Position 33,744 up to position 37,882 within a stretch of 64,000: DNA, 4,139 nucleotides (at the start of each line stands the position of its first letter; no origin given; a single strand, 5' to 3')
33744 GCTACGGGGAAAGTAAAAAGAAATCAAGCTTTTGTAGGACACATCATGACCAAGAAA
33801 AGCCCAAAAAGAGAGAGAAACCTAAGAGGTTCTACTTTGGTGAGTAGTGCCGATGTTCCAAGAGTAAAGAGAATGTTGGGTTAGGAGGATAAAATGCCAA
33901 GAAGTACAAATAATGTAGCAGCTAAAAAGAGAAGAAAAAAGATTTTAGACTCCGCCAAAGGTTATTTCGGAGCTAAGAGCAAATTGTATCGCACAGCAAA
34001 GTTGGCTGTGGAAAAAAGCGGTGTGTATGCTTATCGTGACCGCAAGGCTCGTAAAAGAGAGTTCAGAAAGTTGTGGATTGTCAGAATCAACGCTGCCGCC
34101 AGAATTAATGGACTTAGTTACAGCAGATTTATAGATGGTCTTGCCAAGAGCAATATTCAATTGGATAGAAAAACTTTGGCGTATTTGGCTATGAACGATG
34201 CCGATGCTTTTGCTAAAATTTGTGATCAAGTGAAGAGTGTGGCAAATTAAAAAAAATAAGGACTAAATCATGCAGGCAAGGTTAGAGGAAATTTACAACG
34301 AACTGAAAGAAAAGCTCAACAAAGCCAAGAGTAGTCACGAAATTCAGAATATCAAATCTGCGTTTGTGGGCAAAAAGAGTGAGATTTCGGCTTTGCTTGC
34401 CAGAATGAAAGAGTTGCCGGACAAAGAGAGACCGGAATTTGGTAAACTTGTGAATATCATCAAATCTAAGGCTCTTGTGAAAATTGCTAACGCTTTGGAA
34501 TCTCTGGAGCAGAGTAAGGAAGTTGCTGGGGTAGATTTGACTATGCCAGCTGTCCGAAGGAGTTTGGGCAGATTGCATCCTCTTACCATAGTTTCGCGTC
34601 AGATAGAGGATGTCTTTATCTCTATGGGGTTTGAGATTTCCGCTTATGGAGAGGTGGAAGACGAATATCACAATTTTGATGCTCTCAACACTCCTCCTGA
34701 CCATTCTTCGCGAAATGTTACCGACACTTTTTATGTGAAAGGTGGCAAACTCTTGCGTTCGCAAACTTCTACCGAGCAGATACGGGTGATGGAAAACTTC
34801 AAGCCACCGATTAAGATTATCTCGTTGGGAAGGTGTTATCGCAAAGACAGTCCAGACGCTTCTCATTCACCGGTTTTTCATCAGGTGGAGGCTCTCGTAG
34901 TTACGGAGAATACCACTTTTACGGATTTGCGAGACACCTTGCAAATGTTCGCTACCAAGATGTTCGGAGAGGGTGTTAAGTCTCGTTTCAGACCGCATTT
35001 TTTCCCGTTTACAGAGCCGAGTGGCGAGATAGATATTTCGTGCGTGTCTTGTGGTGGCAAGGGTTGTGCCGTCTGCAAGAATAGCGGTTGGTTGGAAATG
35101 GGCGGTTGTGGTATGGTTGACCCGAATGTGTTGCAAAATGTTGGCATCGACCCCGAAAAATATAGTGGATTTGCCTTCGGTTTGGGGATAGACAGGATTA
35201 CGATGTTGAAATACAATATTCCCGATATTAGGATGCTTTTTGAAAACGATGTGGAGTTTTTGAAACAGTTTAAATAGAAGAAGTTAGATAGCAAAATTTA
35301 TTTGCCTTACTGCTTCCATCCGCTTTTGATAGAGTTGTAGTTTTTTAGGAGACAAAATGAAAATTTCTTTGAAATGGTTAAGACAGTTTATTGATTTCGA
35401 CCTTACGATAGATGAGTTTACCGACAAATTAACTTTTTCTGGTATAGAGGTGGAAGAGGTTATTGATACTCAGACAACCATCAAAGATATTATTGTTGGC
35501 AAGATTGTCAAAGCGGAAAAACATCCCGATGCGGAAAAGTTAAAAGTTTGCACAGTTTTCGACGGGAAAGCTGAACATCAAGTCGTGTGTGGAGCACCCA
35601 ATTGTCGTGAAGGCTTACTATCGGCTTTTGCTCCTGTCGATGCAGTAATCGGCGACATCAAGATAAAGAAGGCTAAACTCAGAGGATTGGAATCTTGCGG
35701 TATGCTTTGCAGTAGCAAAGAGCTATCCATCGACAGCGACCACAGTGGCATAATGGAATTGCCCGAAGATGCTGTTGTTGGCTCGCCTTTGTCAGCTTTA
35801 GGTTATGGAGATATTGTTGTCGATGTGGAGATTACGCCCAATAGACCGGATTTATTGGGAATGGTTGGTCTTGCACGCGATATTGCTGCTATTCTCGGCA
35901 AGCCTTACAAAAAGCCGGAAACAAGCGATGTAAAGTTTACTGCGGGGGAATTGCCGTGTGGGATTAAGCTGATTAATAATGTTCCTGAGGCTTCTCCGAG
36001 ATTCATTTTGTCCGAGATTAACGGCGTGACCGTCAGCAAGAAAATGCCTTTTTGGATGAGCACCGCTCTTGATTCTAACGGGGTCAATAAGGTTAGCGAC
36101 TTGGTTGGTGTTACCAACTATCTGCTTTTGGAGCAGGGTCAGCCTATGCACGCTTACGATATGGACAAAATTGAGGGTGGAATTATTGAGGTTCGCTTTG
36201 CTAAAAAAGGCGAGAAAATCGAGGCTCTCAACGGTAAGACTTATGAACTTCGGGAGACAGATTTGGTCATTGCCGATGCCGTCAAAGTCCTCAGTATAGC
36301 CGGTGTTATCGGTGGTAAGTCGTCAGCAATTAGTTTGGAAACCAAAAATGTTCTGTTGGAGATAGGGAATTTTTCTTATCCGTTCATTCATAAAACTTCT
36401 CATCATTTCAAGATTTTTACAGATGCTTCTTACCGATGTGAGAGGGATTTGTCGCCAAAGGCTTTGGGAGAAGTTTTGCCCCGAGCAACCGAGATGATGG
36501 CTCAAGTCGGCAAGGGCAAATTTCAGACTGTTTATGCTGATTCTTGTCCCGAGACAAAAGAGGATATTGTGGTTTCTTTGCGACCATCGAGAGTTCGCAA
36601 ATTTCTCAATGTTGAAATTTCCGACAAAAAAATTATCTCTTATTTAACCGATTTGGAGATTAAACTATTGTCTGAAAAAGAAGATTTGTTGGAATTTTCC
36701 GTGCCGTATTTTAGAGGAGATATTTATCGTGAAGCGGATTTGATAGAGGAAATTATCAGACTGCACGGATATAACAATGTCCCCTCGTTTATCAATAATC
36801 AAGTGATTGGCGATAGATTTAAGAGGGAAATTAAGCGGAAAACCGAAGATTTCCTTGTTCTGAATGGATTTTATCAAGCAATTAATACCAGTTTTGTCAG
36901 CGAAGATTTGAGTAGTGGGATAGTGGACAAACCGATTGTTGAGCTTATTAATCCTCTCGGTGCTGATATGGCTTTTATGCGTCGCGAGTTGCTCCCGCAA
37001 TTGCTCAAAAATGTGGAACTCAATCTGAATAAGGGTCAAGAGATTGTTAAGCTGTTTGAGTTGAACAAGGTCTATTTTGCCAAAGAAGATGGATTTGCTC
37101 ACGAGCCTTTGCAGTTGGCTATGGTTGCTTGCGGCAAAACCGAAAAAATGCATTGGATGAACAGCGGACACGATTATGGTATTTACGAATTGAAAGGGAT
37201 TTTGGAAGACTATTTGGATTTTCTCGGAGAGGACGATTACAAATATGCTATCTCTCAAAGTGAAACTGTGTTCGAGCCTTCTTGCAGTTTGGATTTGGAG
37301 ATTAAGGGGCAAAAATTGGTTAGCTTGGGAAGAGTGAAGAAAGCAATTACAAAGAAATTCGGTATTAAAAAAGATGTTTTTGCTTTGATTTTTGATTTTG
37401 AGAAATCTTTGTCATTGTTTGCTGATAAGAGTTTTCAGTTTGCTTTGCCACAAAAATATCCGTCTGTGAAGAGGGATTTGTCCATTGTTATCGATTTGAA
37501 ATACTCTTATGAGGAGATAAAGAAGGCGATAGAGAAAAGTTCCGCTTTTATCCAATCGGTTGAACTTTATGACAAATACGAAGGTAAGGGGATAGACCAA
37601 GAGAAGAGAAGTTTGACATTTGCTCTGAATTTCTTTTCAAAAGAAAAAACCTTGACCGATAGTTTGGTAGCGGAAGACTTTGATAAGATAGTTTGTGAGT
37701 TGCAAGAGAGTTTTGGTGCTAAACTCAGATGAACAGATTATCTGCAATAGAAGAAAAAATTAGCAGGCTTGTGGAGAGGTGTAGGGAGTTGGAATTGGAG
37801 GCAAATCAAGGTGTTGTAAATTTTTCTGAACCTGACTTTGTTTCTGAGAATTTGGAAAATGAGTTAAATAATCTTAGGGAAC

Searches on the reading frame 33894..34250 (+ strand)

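Call 59: search_protein_families(library=pfam, proteins=[window:33894-34250:+], max_evalue=0.000001)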
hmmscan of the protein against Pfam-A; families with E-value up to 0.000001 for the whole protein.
window:33894-34250:+ (118 aa): 1 family
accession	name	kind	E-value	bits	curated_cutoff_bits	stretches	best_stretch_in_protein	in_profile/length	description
PF00453.23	Ribosomal_L20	-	4.2e-43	146.3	30.8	1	3-109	1-107/107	Ribosomal protein L20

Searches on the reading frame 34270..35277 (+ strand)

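Call 58: search_protein_families(library=pfam, proteins=[window:34270-35277:+], max_evalue=0.000001)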
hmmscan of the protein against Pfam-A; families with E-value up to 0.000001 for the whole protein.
window:34270-35277:+ (335 aa): 2 families
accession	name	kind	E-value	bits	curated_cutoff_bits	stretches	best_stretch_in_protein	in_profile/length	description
PF01409.25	tRNA-synt_2d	-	3.8e-94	315.2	19.8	1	88-334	2-246/246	tRNA synthetases class II core domain (F)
PF02912.23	Phe_tRNA-synt_N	-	1.2e-14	54.5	22.3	1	21-84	2-65/69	Aminoacyl tRNA synthetase class II, N-terminal domain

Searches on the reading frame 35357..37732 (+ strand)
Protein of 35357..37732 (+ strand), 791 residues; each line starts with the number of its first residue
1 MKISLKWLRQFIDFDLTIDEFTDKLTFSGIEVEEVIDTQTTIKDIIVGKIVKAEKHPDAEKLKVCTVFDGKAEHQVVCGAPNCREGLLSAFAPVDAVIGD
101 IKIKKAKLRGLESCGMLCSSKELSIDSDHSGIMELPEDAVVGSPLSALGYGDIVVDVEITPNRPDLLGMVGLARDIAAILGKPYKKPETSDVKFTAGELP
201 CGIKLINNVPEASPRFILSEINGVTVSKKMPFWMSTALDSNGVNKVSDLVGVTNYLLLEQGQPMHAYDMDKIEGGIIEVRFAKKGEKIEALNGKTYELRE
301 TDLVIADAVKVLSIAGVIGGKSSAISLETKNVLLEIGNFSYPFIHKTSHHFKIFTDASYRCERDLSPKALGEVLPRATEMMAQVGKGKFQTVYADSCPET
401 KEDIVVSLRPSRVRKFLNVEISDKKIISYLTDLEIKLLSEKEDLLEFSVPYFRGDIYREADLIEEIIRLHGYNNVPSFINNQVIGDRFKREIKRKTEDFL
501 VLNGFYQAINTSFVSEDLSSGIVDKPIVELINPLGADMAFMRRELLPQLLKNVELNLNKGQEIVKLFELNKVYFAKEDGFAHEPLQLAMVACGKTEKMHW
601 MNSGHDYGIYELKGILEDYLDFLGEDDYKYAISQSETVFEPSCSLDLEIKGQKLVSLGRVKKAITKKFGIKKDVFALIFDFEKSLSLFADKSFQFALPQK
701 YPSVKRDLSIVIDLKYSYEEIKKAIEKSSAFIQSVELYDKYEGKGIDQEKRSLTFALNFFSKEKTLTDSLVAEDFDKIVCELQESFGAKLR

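Call 59: search_protein_families(library=pfam, proteins=[window:35357-37732:+], max_evalue=0.000001)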
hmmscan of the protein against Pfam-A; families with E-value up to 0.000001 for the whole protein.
window:35357-37732:+ (791 aa): 5 families
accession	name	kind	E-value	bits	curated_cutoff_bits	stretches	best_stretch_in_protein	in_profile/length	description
PF03483.22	B3_4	-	1.4e-51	175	29.3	1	213-384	2-172/174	B3/4 domain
PF17759.6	tRNA_synthFbeta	-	1.4e-40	139.5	22.4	1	488-680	17-213/214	Phenylalanyl tRNA synthetase beta chain CLM domain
PF03147.19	FDX-ACB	-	1.1e-23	83.9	31.1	1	700-791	2-94/94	Ferredoxin-fold anticodon binding domain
PF01588.26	tRNA_bind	-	3.1e-23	82.1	27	1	45-143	1-95/96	Putative tRNA binding domain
PF03484.21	B5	-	2.4e-20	73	28.6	1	406-472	1-67/67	tRNA synthetase B5 domain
